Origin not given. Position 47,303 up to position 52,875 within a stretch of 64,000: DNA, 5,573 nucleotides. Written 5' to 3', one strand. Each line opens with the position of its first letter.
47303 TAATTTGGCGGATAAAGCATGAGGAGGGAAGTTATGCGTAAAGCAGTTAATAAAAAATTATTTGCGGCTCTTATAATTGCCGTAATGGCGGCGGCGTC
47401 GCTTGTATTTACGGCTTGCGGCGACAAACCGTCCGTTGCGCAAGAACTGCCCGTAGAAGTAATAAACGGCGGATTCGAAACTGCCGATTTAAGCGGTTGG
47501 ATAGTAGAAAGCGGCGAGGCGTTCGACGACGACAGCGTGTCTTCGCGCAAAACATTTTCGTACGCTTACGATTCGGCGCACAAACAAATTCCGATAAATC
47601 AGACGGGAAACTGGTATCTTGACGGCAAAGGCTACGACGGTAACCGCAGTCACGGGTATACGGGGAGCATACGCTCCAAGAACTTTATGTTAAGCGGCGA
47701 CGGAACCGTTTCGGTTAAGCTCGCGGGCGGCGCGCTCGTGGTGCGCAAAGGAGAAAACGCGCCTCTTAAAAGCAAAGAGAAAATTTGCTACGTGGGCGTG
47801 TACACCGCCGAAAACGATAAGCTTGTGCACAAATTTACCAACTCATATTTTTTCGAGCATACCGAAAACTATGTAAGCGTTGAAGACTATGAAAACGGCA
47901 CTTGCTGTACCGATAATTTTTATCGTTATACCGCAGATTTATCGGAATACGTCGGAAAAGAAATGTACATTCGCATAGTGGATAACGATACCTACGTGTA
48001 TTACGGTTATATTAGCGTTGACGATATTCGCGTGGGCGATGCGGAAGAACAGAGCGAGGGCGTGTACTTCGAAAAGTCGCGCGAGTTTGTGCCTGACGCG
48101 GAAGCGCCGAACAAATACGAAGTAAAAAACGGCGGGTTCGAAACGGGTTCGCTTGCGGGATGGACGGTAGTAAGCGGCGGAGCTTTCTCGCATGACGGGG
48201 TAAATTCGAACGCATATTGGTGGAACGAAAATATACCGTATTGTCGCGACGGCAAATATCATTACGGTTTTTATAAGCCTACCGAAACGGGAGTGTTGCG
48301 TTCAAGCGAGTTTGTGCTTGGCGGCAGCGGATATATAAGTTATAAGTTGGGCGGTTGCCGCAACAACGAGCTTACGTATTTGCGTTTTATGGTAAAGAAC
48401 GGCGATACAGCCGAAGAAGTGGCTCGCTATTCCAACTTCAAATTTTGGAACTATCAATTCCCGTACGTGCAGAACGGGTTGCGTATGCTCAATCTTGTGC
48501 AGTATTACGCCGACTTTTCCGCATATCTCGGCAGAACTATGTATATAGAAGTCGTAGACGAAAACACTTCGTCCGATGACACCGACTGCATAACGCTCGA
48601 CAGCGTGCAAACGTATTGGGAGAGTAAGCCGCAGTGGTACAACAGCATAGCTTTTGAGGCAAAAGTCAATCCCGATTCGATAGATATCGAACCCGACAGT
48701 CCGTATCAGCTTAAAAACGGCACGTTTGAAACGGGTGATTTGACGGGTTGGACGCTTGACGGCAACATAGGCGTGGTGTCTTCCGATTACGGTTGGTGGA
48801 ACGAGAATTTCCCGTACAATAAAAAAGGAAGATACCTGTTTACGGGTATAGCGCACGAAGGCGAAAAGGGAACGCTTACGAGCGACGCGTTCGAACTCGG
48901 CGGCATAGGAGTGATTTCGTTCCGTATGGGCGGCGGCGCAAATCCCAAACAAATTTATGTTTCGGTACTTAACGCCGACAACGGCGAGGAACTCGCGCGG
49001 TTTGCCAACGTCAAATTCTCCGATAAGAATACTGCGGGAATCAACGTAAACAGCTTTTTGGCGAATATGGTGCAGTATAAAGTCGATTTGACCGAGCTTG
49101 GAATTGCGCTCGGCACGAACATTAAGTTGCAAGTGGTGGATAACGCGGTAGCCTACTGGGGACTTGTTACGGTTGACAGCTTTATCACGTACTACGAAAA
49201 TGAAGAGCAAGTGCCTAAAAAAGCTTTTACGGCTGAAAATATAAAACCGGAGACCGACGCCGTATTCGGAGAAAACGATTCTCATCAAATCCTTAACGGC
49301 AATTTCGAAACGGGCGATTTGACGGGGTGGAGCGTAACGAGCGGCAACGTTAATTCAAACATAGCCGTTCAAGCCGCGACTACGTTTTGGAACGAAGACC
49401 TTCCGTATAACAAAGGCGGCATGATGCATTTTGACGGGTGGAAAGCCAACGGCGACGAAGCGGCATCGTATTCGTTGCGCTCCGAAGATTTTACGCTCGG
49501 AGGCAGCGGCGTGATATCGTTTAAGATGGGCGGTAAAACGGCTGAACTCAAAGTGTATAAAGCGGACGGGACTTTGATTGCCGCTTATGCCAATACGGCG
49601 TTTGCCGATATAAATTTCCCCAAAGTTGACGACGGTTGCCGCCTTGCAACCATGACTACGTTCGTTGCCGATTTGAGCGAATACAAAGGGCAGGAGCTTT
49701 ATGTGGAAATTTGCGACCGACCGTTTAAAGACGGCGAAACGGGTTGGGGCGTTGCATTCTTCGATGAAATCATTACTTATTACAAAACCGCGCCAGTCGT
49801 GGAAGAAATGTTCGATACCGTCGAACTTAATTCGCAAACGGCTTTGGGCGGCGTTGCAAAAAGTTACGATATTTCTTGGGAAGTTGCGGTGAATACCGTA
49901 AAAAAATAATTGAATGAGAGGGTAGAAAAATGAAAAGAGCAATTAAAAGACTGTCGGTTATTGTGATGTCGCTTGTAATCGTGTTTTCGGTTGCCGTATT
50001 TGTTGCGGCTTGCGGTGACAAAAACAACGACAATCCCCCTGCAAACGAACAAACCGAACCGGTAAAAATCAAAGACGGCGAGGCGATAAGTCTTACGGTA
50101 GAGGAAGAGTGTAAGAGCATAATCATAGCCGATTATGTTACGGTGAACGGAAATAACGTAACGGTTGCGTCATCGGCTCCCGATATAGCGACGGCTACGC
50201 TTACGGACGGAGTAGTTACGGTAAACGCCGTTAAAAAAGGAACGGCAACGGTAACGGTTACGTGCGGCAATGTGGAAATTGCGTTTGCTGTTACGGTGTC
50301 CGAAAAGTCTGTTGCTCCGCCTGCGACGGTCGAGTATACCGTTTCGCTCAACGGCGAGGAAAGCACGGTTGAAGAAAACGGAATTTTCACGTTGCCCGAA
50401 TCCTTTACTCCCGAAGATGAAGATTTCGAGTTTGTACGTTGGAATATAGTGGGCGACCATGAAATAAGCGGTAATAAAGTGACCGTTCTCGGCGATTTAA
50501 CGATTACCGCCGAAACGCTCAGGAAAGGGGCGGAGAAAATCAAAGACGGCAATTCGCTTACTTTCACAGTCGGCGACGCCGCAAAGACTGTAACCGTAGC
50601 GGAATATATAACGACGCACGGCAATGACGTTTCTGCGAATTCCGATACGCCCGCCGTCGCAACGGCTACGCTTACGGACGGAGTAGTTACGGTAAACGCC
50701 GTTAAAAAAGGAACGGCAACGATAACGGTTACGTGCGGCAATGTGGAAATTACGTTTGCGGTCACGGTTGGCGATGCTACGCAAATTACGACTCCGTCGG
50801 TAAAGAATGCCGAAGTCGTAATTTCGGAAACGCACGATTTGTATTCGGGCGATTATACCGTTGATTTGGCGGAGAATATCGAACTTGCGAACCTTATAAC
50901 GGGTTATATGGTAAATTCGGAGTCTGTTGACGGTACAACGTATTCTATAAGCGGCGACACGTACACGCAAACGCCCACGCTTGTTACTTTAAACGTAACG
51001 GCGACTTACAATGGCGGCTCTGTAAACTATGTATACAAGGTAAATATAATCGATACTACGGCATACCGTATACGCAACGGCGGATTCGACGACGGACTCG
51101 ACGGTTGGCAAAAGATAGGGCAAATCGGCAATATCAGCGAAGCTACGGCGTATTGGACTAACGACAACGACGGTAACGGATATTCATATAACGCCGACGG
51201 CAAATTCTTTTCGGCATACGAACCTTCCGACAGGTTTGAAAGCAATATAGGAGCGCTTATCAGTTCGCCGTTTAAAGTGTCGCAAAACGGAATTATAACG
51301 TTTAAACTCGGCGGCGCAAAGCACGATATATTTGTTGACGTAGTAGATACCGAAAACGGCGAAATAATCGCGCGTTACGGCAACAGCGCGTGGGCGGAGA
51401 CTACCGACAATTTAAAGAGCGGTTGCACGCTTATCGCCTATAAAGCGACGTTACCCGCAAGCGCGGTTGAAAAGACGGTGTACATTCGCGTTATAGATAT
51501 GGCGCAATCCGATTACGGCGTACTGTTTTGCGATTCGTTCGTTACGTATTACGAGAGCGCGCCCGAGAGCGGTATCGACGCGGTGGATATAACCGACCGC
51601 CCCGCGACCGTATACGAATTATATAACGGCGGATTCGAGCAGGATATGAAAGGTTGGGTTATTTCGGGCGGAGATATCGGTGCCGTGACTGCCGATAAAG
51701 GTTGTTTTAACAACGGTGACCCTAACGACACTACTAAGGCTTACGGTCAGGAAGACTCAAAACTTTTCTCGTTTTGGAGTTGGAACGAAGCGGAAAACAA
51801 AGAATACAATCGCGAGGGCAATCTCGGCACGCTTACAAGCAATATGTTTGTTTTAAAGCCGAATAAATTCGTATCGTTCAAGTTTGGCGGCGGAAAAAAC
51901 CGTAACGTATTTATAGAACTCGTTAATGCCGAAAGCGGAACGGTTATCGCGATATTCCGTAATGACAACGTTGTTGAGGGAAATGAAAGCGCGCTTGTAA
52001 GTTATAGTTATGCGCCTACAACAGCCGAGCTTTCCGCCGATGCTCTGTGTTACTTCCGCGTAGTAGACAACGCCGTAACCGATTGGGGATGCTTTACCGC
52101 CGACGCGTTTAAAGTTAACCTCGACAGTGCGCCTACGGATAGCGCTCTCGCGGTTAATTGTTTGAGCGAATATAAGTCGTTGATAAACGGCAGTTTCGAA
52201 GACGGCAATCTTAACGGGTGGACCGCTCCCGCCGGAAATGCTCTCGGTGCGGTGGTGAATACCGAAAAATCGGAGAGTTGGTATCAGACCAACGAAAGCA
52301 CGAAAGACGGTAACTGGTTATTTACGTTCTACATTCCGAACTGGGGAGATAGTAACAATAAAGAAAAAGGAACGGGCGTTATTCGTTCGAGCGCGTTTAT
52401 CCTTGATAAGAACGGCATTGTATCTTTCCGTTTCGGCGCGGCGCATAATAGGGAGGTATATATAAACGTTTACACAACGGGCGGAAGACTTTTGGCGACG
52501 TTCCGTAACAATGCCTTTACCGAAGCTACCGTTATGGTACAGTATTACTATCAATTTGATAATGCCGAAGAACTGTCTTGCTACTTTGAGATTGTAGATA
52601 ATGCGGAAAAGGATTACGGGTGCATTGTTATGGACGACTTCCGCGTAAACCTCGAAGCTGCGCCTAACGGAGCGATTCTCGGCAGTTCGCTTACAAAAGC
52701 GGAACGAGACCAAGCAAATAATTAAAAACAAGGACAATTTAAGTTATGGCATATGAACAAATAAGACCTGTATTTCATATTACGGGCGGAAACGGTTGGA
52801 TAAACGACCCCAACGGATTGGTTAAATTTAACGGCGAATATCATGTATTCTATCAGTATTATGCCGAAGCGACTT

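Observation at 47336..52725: Stand-alone lipoprotein arrays of CBM38-like modules: a split CFTase and SusE/F-like glycan-binding proteins in a monoderm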

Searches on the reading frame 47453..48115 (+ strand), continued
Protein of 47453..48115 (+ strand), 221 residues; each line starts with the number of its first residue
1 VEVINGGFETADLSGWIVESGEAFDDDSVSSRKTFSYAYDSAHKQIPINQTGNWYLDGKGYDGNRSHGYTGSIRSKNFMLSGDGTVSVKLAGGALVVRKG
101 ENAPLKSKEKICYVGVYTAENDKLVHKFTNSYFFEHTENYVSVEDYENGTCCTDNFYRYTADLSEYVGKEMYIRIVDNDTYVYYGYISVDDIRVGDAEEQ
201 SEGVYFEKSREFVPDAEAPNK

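Call 73: list_cluster_members(proteins=[P0347, P0308, P0348, P0346, P0345])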
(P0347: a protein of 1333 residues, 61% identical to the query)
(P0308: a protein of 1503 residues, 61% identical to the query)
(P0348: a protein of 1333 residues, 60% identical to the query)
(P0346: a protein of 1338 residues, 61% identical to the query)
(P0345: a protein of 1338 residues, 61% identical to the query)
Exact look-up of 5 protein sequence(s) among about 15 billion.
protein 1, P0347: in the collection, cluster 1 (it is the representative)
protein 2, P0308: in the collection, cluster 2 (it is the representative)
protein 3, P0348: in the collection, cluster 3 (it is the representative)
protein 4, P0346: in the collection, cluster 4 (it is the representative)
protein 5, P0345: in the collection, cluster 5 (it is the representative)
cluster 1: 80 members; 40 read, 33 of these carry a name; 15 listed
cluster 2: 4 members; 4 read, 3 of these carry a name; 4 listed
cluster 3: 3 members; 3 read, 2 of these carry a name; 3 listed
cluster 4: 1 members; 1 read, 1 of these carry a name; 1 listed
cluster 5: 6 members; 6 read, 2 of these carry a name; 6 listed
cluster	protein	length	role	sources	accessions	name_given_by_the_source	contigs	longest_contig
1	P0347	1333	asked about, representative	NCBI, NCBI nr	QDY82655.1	cycloinulo-oligosaccharide fructanotransferase [Paenibacillus polymyxa]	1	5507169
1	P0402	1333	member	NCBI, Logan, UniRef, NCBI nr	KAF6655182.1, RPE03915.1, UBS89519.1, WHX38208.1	GH32 C-terminal domain-containing protein [Paenibacillus polymyxa] | GH32 C-terminal domain-containing protein n=1 Tax=Paenibacillus TaxID=44249 ... | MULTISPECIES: GH32 C-terminal domain-containing protein [Paenibacillus]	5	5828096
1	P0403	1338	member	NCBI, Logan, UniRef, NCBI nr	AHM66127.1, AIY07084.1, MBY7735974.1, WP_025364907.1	cycloinulo-oligosaccharide fructanotransferase [Paenibacillus polymyxa] | GH32 C-terminal domain-containing protein n=1 Tax=Paenibacillus polymyxa TaxID=1406 ... | GH32 C-terminal domain-containing protein [Paenibacillus polymyxa]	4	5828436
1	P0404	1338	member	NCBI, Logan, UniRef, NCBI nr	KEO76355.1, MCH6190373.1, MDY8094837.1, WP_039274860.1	GH32 C-terminal domain-containing protein [Paenibacillus polymyxa] | GH32 C-terminal domain-containing protein n=1 Tax=Paenibacillus polymyxa TaxID=1406 ...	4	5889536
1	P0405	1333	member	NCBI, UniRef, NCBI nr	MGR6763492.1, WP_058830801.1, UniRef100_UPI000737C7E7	GH32 C-terminal domain-containing protein [Paenibacillus polymyxa] | GH32 C-terminal domain-containing protein n=1 Tax=Paenibacillus TaxID=44249 ...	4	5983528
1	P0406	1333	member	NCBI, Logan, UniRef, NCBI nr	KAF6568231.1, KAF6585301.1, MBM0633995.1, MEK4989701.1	GH32 C-terminal domain-containing protein [Paenibacillus polymyxa] | beta-fructofuranosidase n=1 Tax=Paenibacillus polymyxa TaxID=1406 RepID=A0A8I1IWM9_PAEPO | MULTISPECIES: GH32 C-terminal domain-containing protein [Paenibacillus]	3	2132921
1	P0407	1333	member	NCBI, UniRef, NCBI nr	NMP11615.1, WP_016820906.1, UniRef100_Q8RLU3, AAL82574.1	GH32 C-terminal domain-containing protein [Paenibacillus polymyxa] | beta-fructofuranosidase n=1 Tax=Paenibacillus polymyxa TaxID=1406 RepID=Q8RLU3_PAEPO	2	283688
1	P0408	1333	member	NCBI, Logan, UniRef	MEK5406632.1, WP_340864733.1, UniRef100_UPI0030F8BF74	GH32 C-terminal domain-containing protein [Paenibacillus sp. FSL W8-0439] | GH32 C-terminal domain-containing protein n=1 Tax=Paenibacillus sp. FSL W8-0439 ...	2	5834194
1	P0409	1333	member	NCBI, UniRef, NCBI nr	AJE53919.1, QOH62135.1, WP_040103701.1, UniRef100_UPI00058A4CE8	GH32 C-terminal domain-containing protein [Paenibacillus polymyxa] | GH32 C-terminal domain-containing protein n=1 Tax=Paenibacillus polymyxa TaxID=1406 ...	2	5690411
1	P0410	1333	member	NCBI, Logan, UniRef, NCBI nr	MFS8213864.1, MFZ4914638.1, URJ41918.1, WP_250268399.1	GH32 C-terminal domain-containing protein [Paenibacillus polymyxa] | GH32 C-terminal domain-containing protein n=1 Tax=Paenibacillus TaxID=44249 ...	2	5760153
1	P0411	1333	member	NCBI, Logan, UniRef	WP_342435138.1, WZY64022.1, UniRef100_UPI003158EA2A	GH32 C-terminal domain-containing protein [Paenibacillus sp. FSL H7-0442] | GH32 C-terminal domain-containing protein n=1 Tax=Paenibacillus sp. FSL H7-0442 ...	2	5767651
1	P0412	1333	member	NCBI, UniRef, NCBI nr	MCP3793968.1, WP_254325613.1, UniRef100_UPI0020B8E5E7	GH32 C-terminal domain-containing protein [Paenibacillus sp. CH40] | GH32 C-terminal domain-containing protein n=1 Tax=Paenibacillus sp. CH40 TaxID=2962045 ...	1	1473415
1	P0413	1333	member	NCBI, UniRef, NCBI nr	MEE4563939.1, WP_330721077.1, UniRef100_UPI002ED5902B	GH32 C-terminal domain-containing protein [Paenibacillus polymyxa] | GH32 C-terminal domain-containing protein n=1 Tax=Paenibacillus polymyxa TaxID=1406 ...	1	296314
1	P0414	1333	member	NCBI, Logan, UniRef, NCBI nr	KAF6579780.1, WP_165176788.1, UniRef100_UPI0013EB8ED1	GH32 C-terminal domain-containing protein [Paenibacillus sp. EKM212P] | GH32 C-terminal domain-containing protein n=1 Tax=Paenibacillus sp. EKM212P TaxID=1683680 ...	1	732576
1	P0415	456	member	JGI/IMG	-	hypothetical protein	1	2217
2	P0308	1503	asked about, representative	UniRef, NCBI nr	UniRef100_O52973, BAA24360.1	beta-fructofuranosidase n=1 Tax=Niallia circulans TaxID=1397 RepID=O52973_NIACI | cycloinulo-oligosaccharide fructanotransferase [Niallia circulans]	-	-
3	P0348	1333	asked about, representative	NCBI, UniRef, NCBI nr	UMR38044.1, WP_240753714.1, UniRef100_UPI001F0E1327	GH32 C-terminal domain-containing protein [Paenibacillus polymyxa] | GH32 C-terminal domain-containing protein n=1 Tax=Paenibacillus polymyxa TaxID=1406 ...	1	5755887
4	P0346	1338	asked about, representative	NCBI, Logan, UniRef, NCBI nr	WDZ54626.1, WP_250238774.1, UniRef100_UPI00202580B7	GH32 C-terminal domain-containing protein [Paenibacillus polymyxa] | GH32 C-terminal domain-containing protein n=1 Tax=Paenibacillus polymyxa TaxID=1406 ...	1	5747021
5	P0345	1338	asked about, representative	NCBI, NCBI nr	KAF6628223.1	GH32 C-terminal domain-containing protein [Paenibacillus sp. EKM208P]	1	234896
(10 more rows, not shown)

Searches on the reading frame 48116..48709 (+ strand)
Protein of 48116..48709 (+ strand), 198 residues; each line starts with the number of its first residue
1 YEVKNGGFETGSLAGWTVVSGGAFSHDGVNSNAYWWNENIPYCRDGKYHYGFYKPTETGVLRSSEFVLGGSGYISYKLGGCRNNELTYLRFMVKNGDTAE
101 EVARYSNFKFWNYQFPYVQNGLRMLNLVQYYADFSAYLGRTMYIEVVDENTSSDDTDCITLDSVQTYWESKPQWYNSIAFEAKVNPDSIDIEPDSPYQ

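Call 39: predict_structure(alignment_id=A2)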
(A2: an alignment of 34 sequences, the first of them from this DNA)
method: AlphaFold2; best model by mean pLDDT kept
length: 198 residues; sequences in the alignment: 34
mean_pLDDT: 87.6   pTM: 0.85
mean pLDDT of the five models: 87.6, 86.0, 84.3, 83.8, 82.6
residues with pLDDT >= 90: 132; 70-90: 42; 50-70: 16; < 50: 8
segments of 3 or more residues with pLDDT < 50: 192-198
pLDDT, mean of each block of 10 residues (from residue 1): 96 98 96 90 96 87 98 95 91 97 88 80 89 96 97 86 97 69 56 44
secondary structure, 60 per line:
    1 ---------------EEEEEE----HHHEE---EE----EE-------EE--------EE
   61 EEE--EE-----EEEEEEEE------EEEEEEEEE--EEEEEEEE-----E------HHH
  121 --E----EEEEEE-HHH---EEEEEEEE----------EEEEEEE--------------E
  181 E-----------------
elements in order: E16-21 E59-63 E73-80 E87-95 E98-105 E128-133 E141-148 E159-165

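Call 42: fold_search(model_id=the predicted structure, library=pdb)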
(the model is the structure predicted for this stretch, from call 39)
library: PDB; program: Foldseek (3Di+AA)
matches with E <= 10: 1164; with E <= 0.001: 3
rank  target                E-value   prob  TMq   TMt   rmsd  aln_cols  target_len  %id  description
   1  8xmz_A                3.4e-05  1.00  0.52  0.72   3.5       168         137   16  Crystal structure of a novel porphyran-binding carbohydrate binding module (released 2024-01-17)
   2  5w6h_A                5.6e-04  1.00  0.44  0.15   5.9       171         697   11  Crystal structure of Bacteriophage CBA120 tailspike protein 4 enzymatically active domain (TSP4dN, orf213) (released 2018-10-24)
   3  8yt7                  8.3e-04  0.99  0.41  0.43  11.2       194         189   15  Crystal structure of the MAM domain of Spodoptera frugiperda Scavenger Receptor-C (released 2025-04-02)
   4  3nru_J                1.1e-03  1.00  0.38  0.45   8.9       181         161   12  Ligand binding domain of EPHA7 (released 2010-12-08)
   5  5b4x_C                1.1e-03  1.00  0.39  0.13  10.4       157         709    8  Crystal structure of the ApoER2 ectodomain in complex with the Reelin R56 fragment (released 2017-04-26)
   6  2zey_A                1.2e-03  1.00  0.45  0.58   5.2       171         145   10  Family 16 carbohydrate binding module (released 2008-03-04)
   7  4itc                  1.3e-03  1.00  0.45  0.51   6.3       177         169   16  Crystal Structure Analysis of the K1 Cleaved Adhesin domain of Lys-gingipain (Kgp) from Porphyromonas gingivalis W83 (released 2013-09-25)
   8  8zi4_A                1.3e-03  0.99  0.41  0.17   8.8       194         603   13  Cryo-EM structure of wtEP-trypsinogen (released 2025-05-21)
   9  5b4x_A                1.4e-03  1.00  0.46  0.15   9.5       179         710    7  Crystal structure of the ApoER2 ectodomain in complex with the Reelin R56 fragment (released 2017-04-26)
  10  9h9a                  1.6e-03  1.00  0.41  0.09   7.4       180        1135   12  native structure of the full-length pesticidal protein Cry8Ba2, from crystals formed in vivo (form 1) (released 2025-12-03)
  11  8qpg_TA               1.7e-03  1.00  0.43  0.23   5.5       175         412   14  Turret of Haloferax tailed virus 1 (released 2024-10-09)
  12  3m1h_D                1.7e-03  1.00  0.43  0.47   7.2       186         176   17  Crystal Structure Analysis of the K3 Cleaved Adhesin Domain of Lys-gingipain (Kgp) from Porphyromonas gingivalis w83 (released 2011-03-23)
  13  3m1h_B                1.7e-03  0.99  0.41  0.45   7.6       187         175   16  Crystal Structure Analysis of the K3 Cleaved Adhesin Domain of Lys-gingipain (Kgp) from Porphyromonas gingivalis w83 (released 2011-03-23)
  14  3km5_B                1.8e-03  1.00  0.45  0.51   7.4       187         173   12  Crystal Structure Analysis of the K2 Cleaved Adhesin Domain of Lys-gingipain (Kgp) (released 2010-03-31)
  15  2zey_B                2.0e-03  1.00  0.45  0.58   5.0       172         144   11  Family 16 carbohydrate binding module (released 2008-03-04)
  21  1pmj                  2.3e-03  0.99  0.41  0.43   7.2       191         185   15  Crystal structure of Caldicellulosiruptor saccharolyticus CBM27-1 (released 2004-06-22)
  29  2y64_A                3.5e-03  0.96  0.35  0.40   8.8       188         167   11  Xylopentaose binding mutated (X-2 L110F) CBM4-2 Carbohydrate Binding Module from a Thermostable Rhodothermus marinus X (released 2012-03-07)
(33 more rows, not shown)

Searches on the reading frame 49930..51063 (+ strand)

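Call 38: search_protein_families(library=pfam, proteins=[window:49930-51063:+], max_evalue=0.01)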
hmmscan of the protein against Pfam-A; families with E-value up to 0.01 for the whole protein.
seq(378 aa): 5 families
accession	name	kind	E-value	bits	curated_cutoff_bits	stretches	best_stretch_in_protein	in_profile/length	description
PF02368.24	Big_2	-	1.9e-06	28.1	22.8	2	215-274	16-73/79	Bacterial Ig-like domain (group 2)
PF22359.2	Big-like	-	1.1e-05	26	27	1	234-280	3-46/48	Bacterial Ig-like domain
PF07523.18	Big_3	-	0.0026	18.4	21.2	0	219-280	6-68/68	Bacterial Ig-like domain (group 3)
PF22963.3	Ig_NUP210_3rd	-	0.0068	17.1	27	0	229-275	44-90/105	NUP210 Ig-like domain 3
PF20068.4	Amphi-Trp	-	0.0093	16.4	27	0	194-229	19-54/93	Amphi-Trp domain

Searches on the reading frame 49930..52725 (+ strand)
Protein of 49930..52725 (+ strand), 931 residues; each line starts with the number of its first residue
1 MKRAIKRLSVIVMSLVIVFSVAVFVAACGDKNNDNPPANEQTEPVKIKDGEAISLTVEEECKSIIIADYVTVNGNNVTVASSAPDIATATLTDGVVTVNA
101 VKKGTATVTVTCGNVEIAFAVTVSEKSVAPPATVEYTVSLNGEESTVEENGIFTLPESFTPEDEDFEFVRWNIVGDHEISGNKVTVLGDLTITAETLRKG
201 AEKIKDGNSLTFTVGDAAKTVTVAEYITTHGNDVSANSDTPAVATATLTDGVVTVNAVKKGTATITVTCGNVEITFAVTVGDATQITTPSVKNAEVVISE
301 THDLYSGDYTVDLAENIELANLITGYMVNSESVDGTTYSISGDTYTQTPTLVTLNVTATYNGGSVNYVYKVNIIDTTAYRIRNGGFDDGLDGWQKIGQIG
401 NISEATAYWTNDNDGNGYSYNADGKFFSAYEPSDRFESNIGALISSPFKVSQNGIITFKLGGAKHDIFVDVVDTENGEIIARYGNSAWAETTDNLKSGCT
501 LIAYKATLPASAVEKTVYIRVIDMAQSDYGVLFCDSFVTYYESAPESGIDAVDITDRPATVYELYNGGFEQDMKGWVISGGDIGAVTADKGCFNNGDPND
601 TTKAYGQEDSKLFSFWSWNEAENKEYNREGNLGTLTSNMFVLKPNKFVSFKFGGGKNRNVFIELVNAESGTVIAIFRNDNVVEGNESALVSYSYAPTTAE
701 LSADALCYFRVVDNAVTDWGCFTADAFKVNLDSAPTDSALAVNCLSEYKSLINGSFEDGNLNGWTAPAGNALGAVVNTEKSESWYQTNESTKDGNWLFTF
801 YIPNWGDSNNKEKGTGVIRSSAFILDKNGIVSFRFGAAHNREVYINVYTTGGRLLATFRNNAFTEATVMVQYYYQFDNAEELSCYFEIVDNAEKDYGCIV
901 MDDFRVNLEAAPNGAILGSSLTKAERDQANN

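Call 3: search_protein_families(library=pfam, proteins=[window:49930-52725:+], max_evalue=1)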
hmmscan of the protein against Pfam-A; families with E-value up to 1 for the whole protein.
window:49930-52725:+ (931 aa): 8 families
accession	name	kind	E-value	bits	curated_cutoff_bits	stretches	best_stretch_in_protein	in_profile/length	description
PF02368.24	Big_2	-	5.5e-06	26.7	22.8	2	73-118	31-74/79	Bacterial Ig-like domain (group 2)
PF22359.2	Big-like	-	3e-05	24.6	27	2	234-280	3-46/48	Bacterial Ig-like domain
PF02018.23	CBM_4_9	-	0.0046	17.8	25.9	1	750-786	3-38/136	Carbohydrate binding domain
PF22069.2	Androglobin_IV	-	0.037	14.4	27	1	448-524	25-101/109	Androglobin, domain IV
PF07523.18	Big_3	-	0.053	14.2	21.2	2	219-280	6-68/68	Bacterial Ig-like domain (group 3)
PF22963.3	Ig_NUP210_3rd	-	0.067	13.9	27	0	231-275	46-90/105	NUP210 Ig-like domain 3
PF20068.4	Amphi-Trp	-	0.089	13.3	27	1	194-229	19-54/93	Amphi-Trp domain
PF17481.7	Phage_sheath_domII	-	0.11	13.4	31.4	1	190-267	12-87/98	Phage tail sheath protein beta-sandwich domain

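Call 4: search_protein_families(library=ncbifam, proteins=[window:49930-52725:+], max_evalue=1)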
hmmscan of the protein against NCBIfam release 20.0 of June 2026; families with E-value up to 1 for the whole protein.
window:49930-52725:+ (931 aa): 1 family
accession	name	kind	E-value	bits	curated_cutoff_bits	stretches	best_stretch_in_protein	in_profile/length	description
NF045774.1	cytochro_C551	exception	0.017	15.1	118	1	15-63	6-52/110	cytochrome c551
